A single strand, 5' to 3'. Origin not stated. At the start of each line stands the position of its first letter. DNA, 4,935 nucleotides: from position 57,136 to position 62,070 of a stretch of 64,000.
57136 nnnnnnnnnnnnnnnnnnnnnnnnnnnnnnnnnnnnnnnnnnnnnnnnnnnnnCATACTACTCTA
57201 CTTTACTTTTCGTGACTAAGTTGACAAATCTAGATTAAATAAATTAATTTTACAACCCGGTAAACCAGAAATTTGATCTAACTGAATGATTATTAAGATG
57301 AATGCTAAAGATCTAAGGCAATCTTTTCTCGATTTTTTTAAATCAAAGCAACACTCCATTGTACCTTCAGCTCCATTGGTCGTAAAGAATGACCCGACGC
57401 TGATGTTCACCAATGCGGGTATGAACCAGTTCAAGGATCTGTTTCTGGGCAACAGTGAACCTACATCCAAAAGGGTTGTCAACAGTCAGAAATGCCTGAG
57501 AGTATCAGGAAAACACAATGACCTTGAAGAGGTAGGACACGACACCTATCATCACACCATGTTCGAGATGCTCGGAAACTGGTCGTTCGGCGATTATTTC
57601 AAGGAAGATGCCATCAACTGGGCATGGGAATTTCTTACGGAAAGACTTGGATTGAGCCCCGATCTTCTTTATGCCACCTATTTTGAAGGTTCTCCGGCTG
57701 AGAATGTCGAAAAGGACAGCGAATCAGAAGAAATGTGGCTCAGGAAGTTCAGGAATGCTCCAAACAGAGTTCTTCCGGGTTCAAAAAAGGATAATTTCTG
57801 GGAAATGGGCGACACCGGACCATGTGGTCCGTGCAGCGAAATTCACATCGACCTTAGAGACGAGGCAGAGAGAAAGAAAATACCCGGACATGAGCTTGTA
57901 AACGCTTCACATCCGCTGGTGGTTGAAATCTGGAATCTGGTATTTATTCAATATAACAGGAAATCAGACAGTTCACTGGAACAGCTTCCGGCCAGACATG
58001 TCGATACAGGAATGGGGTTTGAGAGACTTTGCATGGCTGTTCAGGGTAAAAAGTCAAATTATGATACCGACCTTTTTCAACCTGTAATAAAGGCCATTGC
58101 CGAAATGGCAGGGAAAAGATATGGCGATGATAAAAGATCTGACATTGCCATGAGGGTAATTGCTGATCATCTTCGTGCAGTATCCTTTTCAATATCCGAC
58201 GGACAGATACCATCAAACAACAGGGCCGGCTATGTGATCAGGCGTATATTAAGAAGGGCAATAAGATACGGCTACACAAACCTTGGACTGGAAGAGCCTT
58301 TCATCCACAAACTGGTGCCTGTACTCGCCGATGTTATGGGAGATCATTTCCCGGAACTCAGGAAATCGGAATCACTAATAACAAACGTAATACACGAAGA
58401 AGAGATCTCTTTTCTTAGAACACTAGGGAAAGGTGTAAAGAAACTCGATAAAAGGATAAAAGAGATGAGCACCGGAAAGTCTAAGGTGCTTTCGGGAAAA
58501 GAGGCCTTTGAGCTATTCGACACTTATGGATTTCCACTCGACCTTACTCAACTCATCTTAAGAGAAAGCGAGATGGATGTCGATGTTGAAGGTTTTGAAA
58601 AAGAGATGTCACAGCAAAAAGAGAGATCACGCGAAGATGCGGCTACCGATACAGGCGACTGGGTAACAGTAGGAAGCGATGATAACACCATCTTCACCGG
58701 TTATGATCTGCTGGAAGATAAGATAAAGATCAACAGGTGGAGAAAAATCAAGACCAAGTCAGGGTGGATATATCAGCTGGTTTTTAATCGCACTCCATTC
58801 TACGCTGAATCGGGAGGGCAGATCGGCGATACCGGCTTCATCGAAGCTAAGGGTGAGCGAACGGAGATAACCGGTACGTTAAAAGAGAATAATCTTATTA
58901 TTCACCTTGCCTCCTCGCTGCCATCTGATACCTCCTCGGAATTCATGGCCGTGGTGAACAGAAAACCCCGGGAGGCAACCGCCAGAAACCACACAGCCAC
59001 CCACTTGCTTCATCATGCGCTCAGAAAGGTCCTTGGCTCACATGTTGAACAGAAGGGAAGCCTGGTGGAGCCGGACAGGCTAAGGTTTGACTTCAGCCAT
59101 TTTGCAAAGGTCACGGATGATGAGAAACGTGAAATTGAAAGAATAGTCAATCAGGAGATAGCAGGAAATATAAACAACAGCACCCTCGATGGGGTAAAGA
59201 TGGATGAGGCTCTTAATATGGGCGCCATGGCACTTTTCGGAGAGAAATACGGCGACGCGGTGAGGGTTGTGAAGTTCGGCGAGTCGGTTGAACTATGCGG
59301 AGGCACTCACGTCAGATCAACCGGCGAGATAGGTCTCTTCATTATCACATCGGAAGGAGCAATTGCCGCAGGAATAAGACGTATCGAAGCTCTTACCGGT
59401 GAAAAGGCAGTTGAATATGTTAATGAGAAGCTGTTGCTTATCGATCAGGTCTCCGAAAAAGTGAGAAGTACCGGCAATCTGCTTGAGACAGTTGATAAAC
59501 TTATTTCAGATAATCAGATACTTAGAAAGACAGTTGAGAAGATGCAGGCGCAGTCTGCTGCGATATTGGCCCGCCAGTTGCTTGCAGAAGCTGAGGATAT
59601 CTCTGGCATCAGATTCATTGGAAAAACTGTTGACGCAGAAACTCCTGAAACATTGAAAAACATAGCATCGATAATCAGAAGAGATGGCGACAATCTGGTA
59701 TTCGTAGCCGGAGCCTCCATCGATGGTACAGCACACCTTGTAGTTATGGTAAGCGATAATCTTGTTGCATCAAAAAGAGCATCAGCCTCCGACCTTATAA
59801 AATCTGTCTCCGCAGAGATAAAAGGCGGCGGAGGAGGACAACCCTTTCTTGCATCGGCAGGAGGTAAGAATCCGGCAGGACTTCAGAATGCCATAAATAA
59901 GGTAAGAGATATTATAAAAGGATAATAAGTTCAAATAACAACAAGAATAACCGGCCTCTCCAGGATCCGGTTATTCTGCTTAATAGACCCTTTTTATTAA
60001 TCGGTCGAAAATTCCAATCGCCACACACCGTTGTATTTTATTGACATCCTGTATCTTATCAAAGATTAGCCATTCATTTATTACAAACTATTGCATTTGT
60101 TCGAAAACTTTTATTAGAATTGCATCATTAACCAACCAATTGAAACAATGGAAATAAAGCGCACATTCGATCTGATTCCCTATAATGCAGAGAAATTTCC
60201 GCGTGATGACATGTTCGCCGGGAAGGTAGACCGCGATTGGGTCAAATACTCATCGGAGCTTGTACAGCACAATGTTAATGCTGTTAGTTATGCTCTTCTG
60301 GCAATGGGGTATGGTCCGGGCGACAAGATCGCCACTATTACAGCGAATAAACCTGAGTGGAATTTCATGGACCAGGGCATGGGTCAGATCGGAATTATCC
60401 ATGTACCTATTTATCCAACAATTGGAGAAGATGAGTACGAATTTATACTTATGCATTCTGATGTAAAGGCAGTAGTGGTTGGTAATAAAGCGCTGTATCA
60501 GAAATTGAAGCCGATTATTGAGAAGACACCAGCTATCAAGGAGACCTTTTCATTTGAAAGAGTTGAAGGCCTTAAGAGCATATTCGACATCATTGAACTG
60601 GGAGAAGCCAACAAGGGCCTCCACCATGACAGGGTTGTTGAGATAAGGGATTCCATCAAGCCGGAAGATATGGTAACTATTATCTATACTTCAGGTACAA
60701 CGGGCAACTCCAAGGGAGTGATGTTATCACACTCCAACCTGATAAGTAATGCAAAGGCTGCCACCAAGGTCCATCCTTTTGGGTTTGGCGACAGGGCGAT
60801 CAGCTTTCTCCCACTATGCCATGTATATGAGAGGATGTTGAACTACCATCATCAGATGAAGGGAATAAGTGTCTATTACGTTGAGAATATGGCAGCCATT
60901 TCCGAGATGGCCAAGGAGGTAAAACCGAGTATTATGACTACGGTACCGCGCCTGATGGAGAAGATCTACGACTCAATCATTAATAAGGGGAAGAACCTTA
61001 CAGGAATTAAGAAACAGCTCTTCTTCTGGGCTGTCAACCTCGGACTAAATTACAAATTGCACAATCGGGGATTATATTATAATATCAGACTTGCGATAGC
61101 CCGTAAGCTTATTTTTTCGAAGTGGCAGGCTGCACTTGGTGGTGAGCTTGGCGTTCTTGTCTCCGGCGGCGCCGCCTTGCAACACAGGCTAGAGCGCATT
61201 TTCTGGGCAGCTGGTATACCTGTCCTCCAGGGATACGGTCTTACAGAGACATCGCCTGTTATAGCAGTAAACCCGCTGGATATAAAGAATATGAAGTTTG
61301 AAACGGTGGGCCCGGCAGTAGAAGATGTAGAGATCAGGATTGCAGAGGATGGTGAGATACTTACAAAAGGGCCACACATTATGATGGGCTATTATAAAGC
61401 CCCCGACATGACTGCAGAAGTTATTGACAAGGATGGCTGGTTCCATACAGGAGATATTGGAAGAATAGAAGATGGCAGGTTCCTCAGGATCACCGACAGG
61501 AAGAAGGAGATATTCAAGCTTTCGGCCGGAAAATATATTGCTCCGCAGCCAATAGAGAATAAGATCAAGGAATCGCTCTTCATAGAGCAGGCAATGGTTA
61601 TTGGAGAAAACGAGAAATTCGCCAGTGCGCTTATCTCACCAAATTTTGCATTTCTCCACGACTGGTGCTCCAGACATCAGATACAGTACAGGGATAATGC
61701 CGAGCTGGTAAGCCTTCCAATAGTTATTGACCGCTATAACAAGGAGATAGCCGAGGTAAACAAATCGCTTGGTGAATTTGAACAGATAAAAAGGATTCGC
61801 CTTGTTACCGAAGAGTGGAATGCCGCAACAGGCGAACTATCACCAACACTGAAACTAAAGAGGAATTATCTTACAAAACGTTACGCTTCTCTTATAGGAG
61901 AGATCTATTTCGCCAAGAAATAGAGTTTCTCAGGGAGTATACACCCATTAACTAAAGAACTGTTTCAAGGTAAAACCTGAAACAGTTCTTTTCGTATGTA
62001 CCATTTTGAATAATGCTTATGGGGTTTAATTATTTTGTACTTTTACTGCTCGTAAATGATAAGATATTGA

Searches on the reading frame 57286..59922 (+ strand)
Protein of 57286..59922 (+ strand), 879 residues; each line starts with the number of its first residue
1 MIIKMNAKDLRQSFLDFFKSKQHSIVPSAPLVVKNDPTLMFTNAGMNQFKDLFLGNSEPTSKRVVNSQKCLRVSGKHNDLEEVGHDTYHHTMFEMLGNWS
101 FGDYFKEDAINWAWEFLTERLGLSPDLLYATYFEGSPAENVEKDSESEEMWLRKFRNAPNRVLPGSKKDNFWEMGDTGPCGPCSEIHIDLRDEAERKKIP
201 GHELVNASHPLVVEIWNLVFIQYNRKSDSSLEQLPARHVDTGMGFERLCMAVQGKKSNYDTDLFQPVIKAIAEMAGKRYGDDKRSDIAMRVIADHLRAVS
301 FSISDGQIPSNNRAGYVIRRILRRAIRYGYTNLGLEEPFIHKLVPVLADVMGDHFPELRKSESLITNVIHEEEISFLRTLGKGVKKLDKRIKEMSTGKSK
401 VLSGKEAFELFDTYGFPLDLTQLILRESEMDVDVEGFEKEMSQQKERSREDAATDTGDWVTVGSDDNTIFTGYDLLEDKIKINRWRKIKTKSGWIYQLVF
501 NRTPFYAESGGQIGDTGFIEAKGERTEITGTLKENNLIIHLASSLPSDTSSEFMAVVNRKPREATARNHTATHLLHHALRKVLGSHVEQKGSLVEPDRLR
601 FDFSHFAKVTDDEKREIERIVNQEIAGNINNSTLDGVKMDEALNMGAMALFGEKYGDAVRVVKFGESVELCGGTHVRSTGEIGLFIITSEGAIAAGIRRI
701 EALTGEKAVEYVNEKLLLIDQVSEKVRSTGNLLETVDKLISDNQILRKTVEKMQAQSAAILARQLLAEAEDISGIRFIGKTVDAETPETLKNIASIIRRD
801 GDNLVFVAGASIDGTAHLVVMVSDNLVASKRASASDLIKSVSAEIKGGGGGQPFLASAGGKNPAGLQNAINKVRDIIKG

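Call 70: search_protein_families(library=pfam, proteins=[window:57286-59922:+], max_evalue=0.00001)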
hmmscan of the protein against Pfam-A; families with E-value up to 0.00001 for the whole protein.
window:57286-59922:+ (879 aa): 3 families
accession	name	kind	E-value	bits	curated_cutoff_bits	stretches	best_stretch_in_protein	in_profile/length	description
PF01411.24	tRNA-synt_2c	-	1.7e-195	651.2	30.3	1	10-544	2-533/552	tRNA synthetases class II (A)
PF07973.19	tRNA_SAD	-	1e-17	64.3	24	1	659-701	1-44/44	Threonyl and Alanyl tRNA synthetase second additional domain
PF02272.25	DHHA1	-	3.1e-09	37.7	25.9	1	777-878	4-101/102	DHHA1 domain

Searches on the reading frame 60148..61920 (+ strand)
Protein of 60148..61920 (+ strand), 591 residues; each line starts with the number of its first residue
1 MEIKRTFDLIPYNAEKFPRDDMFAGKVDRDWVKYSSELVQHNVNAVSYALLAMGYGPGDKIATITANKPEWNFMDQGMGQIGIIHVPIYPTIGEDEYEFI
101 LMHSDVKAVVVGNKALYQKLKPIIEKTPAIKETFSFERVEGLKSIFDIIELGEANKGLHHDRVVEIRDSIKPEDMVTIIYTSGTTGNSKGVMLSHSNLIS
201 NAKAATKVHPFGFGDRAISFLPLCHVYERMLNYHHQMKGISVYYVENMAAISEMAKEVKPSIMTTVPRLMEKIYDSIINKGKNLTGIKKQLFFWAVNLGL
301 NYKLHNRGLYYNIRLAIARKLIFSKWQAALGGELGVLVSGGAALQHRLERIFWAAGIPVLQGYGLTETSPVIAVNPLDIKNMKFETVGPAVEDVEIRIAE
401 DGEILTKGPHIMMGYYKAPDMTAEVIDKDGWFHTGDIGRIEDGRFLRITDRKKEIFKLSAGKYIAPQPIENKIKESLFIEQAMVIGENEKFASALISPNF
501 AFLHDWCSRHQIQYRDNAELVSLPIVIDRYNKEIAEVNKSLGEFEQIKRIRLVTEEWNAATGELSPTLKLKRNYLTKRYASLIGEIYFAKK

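Call 102: search_protein_families(library=pfam, proteins=[window:60148-61920:+], max_evalue=0.00001)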
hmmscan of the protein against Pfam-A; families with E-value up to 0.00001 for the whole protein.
window:60148-61920:+ (591 aa): 2 families
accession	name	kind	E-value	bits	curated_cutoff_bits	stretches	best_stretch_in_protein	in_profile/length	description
PF00501.34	AMP-binding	-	2.1e-65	221.4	29.9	1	13-416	4-384/384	AMP-binding enzyme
PF23562.2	AMP-binding_C_3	-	6.1e-10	40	20.8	1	457-588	5-121/124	AMP-binding enzyme C-terminal domain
